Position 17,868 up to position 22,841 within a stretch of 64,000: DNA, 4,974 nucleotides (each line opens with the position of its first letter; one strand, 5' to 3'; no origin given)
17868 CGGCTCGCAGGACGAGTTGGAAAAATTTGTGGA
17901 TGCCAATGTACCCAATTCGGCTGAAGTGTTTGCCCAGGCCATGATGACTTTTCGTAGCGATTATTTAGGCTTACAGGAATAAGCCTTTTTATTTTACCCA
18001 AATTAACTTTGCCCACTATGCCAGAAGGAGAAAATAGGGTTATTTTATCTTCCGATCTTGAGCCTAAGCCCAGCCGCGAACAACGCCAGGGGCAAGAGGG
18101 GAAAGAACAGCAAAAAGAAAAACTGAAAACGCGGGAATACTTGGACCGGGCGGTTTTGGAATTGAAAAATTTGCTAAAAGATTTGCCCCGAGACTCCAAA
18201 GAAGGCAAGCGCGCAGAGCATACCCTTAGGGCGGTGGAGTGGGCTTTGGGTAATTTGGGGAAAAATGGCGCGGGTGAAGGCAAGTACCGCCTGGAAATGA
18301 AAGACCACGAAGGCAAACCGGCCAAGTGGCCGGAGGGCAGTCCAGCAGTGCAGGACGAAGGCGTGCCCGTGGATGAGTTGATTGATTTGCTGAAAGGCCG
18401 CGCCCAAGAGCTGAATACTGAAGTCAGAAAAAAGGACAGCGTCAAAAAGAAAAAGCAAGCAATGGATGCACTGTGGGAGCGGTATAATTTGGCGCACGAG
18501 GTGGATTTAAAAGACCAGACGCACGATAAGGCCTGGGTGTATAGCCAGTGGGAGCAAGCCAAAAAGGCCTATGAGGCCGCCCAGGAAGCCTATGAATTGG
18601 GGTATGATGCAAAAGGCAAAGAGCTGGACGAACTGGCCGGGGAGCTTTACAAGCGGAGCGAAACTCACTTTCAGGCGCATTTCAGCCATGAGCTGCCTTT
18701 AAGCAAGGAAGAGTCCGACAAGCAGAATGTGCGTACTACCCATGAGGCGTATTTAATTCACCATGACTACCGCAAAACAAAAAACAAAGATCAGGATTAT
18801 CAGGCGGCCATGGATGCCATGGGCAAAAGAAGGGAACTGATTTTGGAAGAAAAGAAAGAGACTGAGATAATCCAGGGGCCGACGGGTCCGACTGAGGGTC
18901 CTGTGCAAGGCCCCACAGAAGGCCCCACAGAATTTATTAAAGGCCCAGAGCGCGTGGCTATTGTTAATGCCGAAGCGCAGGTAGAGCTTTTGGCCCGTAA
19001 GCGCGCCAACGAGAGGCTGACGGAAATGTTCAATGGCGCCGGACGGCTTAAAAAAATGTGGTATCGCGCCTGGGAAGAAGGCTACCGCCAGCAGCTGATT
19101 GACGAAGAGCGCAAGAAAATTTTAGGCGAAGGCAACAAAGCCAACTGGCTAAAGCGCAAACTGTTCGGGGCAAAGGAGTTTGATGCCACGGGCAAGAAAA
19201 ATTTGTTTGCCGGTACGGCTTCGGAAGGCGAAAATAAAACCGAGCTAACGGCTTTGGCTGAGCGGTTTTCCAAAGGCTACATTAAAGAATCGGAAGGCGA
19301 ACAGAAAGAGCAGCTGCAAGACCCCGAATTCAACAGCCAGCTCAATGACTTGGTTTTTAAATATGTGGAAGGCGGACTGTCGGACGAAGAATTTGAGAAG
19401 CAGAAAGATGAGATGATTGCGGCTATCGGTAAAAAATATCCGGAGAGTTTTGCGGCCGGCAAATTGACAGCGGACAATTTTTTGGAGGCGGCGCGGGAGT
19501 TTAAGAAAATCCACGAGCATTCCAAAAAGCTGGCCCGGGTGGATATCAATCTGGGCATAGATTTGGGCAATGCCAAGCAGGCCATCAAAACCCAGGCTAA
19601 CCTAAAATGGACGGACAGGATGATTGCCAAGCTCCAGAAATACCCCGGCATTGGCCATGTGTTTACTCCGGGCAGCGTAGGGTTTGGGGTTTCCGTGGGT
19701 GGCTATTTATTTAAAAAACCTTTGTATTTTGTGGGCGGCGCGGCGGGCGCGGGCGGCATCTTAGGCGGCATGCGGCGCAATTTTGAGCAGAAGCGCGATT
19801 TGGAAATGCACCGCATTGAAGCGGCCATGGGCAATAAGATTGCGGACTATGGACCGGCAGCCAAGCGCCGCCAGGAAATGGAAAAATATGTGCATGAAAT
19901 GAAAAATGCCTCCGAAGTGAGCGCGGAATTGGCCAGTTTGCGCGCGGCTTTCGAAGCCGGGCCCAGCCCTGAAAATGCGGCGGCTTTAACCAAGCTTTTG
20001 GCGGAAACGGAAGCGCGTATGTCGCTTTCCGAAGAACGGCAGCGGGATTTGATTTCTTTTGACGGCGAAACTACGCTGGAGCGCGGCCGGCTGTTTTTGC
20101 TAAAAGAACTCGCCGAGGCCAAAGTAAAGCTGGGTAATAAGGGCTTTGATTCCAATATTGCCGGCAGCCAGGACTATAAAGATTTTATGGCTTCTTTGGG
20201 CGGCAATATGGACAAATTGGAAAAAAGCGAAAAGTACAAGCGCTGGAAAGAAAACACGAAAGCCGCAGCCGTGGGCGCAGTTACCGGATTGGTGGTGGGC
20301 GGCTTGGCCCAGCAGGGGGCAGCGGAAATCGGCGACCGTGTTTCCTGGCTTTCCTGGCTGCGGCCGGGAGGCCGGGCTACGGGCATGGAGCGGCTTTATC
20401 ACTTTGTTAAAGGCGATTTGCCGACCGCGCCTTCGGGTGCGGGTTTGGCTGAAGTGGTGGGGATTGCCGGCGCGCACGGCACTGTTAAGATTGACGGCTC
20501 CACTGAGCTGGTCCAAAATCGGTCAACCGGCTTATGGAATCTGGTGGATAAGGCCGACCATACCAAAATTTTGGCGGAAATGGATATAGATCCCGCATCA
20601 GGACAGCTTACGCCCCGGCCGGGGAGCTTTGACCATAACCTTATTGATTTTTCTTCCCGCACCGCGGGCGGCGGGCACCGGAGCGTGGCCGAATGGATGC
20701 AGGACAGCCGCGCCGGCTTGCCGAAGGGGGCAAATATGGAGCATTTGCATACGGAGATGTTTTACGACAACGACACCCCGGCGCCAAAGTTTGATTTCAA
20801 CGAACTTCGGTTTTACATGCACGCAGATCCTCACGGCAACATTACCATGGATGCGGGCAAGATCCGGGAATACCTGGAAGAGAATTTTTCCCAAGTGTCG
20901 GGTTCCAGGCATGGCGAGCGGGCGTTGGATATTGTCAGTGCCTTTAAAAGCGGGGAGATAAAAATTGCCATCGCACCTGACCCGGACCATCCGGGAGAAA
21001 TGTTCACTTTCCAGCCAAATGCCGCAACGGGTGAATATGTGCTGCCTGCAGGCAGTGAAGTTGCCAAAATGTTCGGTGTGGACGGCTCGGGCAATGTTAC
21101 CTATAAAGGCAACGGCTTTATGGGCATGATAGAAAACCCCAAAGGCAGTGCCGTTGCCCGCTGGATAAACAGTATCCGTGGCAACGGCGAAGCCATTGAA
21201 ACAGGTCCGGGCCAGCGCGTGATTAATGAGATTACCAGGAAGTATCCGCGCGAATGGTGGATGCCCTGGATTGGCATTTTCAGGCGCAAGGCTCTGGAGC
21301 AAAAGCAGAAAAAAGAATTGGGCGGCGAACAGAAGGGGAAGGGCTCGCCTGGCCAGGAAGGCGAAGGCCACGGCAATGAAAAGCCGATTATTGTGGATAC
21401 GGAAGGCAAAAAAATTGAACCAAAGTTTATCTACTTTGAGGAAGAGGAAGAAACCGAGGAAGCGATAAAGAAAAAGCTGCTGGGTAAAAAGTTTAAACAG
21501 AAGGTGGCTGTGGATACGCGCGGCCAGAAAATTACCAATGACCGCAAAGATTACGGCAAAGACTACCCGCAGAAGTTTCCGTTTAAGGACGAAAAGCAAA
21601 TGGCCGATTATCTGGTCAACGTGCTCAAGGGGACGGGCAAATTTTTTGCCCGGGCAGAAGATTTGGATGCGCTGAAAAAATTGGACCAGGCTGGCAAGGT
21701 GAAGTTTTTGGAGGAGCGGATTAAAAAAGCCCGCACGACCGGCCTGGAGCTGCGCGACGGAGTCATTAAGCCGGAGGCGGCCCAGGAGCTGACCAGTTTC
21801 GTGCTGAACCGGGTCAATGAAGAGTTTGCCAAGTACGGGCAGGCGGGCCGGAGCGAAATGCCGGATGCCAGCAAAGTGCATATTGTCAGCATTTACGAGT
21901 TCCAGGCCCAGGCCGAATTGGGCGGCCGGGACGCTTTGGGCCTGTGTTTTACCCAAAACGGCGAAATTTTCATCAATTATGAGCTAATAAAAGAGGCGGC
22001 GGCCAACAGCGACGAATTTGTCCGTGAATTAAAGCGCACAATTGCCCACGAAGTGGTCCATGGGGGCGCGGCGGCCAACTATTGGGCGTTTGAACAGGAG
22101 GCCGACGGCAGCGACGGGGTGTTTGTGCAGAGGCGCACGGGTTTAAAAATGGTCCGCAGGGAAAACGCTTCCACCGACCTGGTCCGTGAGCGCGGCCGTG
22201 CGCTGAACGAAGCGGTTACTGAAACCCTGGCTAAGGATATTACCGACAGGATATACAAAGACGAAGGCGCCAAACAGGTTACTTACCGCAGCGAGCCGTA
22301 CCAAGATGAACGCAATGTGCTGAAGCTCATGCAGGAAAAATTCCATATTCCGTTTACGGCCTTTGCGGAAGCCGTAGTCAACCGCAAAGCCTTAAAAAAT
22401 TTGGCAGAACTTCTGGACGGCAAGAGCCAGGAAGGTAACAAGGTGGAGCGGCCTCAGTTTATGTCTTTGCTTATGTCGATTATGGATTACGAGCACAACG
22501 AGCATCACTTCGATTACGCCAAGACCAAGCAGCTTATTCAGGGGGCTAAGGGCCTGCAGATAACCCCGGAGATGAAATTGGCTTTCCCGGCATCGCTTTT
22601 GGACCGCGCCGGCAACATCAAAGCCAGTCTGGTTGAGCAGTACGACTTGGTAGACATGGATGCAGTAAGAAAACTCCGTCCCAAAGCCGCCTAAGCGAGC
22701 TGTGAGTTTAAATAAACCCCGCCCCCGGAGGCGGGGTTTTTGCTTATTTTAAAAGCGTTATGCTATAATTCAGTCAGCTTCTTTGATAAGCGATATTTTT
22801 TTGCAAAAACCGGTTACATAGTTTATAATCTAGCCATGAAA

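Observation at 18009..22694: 1561-aa giant protein with glycine-zipper membrane segments and a C-terminal HExxH motif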

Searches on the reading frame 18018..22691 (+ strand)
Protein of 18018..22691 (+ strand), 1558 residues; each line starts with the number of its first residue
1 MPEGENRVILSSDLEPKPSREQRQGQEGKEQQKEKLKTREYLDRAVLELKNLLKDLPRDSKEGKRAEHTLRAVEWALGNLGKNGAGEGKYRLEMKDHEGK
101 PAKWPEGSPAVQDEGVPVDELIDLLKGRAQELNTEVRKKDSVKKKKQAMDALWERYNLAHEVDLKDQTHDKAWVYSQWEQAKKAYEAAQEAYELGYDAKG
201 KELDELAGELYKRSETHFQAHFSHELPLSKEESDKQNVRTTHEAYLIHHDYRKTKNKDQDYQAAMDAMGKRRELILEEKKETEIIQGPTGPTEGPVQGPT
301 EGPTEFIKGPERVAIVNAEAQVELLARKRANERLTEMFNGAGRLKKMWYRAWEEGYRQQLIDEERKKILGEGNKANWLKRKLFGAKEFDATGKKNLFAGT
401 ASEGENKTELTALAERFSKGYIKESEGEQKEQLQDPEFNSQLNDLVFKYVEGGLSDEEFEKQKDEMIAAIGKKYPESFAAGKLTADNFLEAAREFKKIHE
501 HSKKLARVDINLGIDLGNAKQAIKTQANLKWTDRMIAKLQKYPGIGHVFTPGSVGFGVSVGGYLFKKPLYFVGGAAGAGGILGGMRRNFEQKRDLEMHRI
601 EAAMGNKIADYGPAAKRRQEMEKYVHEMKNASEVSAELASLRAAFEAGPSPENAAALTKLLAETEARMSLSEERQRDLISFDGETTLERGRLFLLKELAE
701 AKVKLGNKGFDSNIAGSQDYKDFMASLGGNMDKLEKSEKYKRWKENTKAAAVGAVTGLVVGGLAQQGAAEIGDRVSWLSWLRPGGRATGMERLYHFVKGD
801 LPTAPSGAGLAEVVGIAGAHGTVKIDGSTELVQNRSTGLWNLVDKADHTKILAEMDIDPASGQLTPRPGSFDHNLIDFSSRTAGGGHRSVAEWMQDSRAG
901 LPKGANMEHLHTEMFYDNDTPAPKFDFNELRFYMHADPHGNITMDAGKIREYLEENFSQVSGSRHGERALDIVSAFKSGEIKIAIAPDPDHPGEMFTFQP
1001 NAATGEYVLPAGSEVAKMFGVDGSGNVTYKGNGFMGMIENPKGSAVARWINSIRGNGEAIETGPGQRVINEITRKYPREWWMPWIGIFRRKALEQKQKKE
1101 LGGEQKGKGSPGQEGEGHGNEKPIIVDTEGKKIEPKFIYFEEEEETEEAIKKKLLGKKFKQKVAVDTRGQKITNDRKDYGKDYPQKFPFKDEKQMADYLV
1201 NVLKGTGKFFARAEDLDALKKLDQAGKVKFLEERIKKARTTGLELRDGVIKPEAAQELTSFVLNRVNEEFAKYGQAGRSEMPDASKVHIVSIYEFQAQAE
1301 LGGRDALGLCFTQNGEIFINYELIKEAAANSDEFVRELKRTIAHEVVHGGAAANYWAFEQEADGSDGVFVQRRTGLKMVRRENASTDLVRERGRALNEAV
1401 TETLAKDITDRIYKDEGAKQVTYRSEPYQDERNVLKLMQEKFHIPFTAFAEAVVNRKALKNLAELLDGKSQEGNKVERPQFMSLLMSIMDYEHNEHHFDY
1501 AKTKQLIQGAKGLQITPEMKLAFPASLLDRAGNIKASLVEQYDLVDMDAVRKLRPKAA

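Call 6: search_protein_families(library=pfam, proteins=[window:18018-22691:+], max_evalue=0.01)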
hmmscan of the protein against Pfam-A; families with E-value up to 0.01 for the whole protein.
window:18018-22691:+ (1558 aa): 1 family
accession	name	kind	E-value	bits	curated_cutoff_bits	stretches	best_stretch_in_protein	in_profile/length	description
PF05120.17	GvpG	-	0.0043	17.6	30.6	0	438-470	33-65/67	Gas vesicle protein G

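Call 7: search_solved_structures(query=window:18018-22691:+, max_evalue=1)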
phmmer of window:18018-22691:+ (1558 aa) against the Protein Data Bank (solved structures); distinct sequences matched with E-value up to 1: 2.
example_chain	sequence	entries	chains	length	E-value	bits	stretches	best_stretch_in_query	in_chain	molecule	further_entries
9y1s_A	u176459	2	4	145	0.064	13.9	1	629-679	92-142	Rhobin9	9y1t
7mie_A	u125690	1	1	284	0.61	10.7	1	108-181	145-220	PlzA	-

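Call 8: find_homologous_proteins(query=window:18018-22691:+, max_evalue=0.001)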
Query window:18018-22691:+ (1558 aa): 13 proteins with E <= 0.001 among 8000 candidates.
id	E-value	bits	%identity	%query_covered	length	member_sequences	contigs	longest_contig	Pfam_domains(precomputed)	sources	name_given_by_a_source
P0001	0.0e+0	3514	100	100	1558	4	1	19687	-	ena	-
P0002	0.0e+0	2853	82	100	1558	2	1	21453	-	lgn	-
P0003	0.0e+0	2615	75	100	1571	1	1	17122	-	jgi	-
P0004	0.0e+0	1962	59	100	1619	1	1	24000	-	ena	-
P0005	0.0e+0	1584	76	59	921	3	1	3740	-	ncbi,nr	ncbi:MAG: hypothetical protein M1333_00675, partial [Patescibacteria group bacterium]|nr:hypothetica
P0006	0.0e+0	1544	49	100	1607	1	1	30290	-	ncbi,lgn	-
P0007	0.0e+0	1396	47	80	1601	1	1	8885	-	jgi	-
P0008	0.0e+0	1318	45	99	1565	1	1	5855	-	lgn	-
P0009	0.0e+0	1203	45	80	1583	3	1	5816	-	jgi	jgi:hypothetical protein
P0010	0.0e+0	1149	46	81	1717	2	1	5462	-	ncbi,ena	-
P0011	0.0e+0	1128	46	80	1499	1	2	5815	-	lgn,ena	-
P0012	2.5e-206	706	34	98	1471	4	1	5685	-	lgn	-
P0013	1.3e-7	48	22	32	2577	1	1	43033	PF07714.24,PF00069.32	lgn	-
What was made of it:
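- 18018..22694 (+): Giant gene, 1558 codons plus stop, starting at ATG 18018. Twelve full-length or partial orthologues at 34-100% identity (call 8).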

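Call 9: search_protein_families(library=ncbifam, proteins=[window:18018-22691:+], max_evalue=0.01)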
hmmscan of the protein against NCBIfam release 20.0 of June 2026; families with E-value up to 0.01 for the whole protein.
window:18018-22691:+ (1558 aa): 0 families

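Call 12: find_encoding_contigs(protein=P0006, flank=10000, max_places=3)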
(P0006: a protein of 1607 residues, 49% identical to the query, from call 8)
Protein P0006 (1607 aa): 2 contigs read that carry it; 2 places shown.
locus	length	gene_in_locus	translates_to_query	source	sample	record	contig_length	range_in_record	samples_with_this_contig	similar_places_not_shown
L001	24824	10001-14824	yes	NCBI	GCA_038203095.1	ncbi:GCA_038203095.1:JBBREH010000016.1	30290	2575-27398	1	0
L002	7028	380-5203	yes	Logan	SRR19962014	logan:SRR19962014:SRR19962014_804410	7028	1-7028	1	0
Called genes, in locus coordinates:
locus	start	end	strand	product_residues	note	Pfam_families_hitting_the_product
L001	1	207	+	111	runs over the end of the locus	PF11969:DcpS_C, PF01230:HIT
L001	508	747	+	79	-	PF01165:Ribosomal_S21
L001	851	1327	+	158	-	PF09424:YqeY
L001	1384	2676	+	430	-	PF06277:EutA (faint), PF25216:Volactin (faint), PF02491:SHS2_FTSA, PF11104:PilM_2 (weak), PF06723:MreB_Mbl, PF14450:FtsA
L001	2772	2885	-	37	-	-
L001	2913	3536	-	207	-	PF08843:AbiEii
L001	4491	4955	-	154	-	-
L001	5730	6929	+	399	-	-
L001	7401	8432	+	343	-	-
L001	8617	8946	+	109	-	PF21956:DUF6922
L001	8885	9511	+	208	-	PF08843:AbiEii (weak)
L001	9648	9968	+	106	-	PF18908:DUF5663 (weak)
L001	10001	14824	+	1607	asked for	-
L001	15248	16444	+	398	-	PF00091:Tubulin, PF12327:FtsZ_C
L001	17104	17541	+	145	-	-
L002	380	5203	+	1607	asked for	-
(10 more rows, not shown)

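Call 13: find_encoding_contigs(protein=P0004, flank=10000, max_places=3)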
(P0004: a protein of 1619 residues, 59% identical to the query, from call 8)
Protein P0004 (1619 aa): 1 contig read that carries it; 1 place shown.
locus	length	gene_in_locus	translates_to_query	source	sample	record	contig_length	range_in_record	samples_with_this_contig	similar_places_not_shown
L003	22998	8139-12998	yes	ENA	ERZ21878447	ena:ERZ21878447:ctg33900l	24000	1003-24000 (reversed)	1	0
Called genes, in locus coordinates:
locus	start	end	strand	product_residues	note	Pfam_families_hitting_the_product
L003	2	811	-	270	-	?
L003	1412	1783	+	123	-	PF10502:Peptidase_S26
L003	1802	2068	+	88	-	-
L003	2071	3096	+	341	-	PF03129:HGTP_anticodon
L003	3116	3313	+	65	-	PF11969:DcpS_C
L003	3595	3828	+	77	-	PF01165:Ribosomal_S21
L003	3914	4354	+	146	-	PF09424:YqeY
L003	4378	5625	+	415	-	PF06277:EutA (faint), PF11104:PilM_2 (faint), PF02491:SHS2_FTSA, PF06723:MreB_Mbl, PF14450:FtsA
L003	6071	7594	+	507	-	-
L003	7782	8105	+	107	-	PF18908:DUF5663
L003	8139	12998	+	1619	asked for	-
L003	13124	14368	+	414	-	PF00091:Tubulin, PF12327:FtsZ_C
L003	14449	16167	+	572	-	-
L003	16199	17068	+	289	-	PF01875:Memo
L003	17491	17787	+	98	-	-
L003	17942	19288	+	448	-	PF00206:Lyase_1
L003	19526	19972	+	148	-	PF22811:Zn_ribbon_NrdR, PF03477:ATP-cone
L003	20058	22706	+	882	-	PF00317:Ribonuc_red_lgN, PF02867:Ribonuc_red_lgC, PF12637:TSCPD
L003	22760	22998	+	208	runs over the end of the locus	PF02572:CobA_CobO_BtuR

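Call 23: find_encoding_contigs(protein=P0007, flank=10000, max_places=2)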
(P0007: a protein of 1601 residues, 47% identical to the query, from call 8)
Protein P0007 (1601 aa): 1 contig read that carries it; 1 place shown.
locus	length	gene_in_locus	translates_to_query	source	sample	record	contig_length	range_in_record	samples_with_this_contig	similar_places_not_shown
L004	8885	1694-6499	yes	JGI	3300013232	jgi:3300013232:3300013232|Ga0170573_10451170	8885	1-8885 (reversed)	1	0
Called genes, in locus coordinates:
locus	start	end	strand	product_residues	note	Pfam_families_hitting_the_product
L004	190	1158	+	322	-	PF00291:PALP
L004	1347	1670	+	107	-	-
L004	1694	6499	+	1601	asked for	-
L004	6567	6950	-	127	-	PF03330:DPBB_1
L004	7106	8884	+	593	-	?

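Call 24: find_encoding_contigs(protein=P0012, flank=10000, max_places=2)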
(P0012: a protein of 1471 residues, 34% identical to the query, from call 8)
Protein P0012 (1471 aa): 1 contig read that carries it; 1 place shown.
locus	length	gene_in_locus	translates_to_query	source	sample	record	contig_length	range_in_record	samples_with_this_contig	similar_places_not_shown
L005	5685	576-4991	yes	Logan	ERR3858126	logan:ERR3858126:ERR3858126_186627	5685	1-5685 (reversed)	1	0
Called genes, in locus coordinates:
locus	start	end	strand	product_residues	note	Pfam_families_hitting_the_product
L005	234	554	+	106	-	PF18908:DUF5663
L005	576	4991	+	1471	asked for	-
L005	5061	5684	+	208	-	?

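Call 26: search_protein_families(library=pfam, proteins=[L004:7106-8884:+, L005:5061-5684:+, L004:1347-1667:+, L003:6071-7591:+, L003:14449-16164:+], max_evalue=0.01)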
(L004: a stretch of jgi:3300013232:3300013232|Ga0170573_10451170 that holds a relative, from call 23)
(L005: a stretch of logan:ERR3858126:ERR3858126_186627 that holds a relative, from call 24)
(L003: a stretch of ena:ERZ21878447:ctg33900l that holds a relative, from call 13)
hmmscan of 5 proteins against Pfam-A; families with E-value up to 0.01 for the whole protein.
L004:7106-8884:+ (593 aa): 0 families

L005:5061-5684:+ (208 aa): 4 families
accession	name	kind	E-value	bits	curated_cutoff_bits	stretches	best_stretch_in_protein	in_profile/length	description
PF00580.27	UvrD-helicase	-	6.3e-52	177.3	23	1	4-206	1-207/271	UvrD/REP helicase N-terminal domain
PF13245.12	AAA_19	-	3.3e-14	53.6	25.1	1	8-122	1-72/134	AAA domain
PF13086.12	AAA_11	-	5.9e-06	26.7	27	1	4-78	2-81/257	AAA domain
PF13604.12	AAA_30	-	7.5e-05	23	27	1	4-67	2-66/191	AAA domain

L004:1347-1667:+ (107 aa): 1 family
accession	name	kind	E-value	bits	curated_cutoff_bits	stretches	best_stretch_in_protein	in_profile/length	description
PF18908.5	DUF5663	-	0.0095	16.9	23.7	0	19-99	1-80/84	Protein of unknown function (DUF5663)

L003:6071-7591:+ (507 aa): 0 families

L003:14449-16164:+ (572 aa): 0 families

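Call 40: find_related_loci(query=A1, collection=genome_contigs, flank=10000)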
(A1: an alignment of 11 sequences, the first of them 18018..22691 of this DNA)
Query A1 (1558 aa) in genome_contigs; peptide patterns used: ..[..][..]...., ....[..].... (x = any residue, [..] = any of these).
43 stretches matched a pattern; 9 encode a relative of the query (tblastn E <= 1e-3); 8 distinct loci.
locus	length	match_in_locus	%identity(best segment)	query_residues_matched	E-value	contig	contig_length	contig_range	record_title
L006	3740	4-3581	76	42-1235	0e+0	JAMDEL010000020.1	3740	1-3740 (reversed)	MAG: Patescibacteria group bacterium isolate FK_Sedi_B_Bin.102 NODE_107679_length_3740_cov_0.592582, whole genome shotgu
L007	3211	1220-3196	90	1-648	0e+0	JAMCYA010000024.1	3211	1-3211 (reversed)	MAG: Patescibacteria group bacterium isolate FK_Sedi_B_Bin.374 NODE_130195_length_3211_cov_1.51686, whole genome shotgun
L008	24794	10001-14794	49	2-1558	0e+0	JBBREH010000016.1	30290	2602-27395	MAG: Candidatus Doudnabacteria bacterium isolate Co_metawrap_2493 Cmw_2493_k141_7897228_length_30290_cov_25.9934, whole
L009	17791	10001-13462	32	310-1558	1e-143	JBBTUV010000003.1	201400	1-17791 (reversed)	MAG: Patescibacteria group bacterium isolate H41-bin052_1 H41_bin052_1_000000000003, whole genome shotgun sequence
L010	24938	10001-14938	42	5-1542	3e-95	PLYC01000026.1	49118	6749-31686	MAG: Candidatus Doudnabacteria bacterium isolate palsa_1336 73.20120700_P3D.308_contig_11075, whole genome shotgun seque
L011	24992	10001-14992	42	5-1550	2e-94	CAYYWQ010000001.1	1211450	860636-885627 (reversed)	MAG TPA_asm: uncultured Candidatus Saccharibacteria bacterium isolate SRP292972_co1_95 genome assembly, contig: NODE_2_l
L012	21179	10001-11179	34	1161-1549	1e-40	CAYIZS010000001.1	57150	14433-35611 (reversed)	MAG TPA_asm: uncultured Candidatus Peribacteria bacterium isolate ERP122455_co2_189 genome assembly, contig: NODE_59_len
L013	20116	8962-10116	34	1161-1542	4e-39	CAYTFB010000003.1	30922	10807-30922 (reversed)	MAG TPA_asm: uncultured Candidatus Peribacteria bacterium isolate SRP294416_co3_593 genome assembly, contig: NODE_1809_l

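Call 98: search_protein_families(library=padloc, proteins=[window:18018-22691:+], max_evalue=0.01)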
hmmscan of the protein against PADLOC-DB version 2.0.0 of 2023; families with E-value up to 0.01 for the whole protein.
window:18018-22691:+ (1558 aa): 0 families

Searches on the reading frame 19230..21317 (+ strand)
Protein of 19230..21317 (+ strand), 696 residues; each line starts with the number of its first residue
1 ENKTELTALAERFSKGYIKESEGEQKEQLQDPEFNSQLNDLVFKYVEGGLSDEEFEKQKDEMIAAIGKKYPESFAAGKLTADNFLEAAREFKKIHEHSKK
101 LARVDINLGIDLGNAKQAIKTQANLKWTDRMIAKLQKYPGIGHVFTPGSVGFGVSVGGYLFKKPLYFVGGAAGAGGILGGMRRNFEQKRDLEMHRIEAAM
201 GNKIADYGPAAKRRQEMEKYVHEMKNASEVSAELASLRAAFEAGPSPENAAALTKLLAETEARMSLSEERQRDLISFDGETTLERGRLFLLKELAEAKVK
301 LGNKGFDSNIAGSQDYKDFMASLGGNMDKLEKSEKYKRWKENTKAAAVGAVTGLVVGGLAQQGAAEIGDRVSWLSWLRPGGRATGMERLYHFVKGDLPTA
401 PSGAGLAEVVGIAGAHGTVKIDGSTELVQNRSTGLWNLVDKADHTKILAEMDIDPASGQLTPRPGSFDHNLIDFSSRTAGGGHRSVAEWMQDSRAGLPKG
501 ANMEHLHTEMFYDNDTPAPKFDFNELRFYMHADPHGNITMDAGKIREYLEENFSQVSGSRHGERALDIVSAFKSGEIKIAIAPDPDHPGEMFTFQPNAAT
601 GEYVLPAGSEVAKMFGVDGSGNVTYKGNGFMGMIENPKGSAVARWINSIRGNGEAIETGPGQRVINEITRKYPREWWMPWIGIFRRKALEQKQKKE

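Call 82: find_homologous_proteins(query=A6, max_evalue=1e-10)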
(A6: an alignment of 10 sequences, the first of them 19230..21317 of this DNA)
Query A6 (10 sequences) (696 aa, profile of the alignment): 4 proteins with E <= 1e-10 among 8000 candidates.
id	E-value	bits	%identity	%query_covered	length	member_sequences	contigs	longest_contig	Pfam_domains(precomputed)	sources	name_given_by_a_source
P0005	5.8e-144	499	77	80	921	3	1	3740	-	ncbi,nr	ncbi:MAG: hypothetical protein M1333_00675, partial [Patescibacteria group bacterium]|nr:hypothetica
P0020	9.7e-117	409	35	97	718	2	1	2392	-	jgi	jgi:hypothetical protein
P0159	3.8e-112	394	33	99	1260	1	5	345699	-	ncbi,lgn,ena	ncbi:MAG: hypothetical protein AAB500_00805 [Patescibacteria group bacterium]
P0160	4.3e-74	268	97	35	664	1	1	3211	-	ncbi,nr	ncbi:MAG: hypothetical protein M1400_01160, partial [Patescibacteria group bacterium]|nr:hypothetica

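Call 100: search_solved_structures(query=A6, max_evalue=1)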
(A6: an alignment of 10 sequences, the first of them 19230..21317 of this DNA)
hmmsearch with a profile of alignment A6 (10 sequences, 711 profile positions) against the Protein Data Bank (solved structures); distinct sequences matched with E-value up to 1: 1.
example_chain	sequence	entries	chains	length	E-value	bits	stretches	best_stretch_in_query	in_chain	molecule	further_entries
4p99_A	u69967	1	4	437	0.73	11.3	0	438-562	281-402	MpAFP_RII tetra-tandemer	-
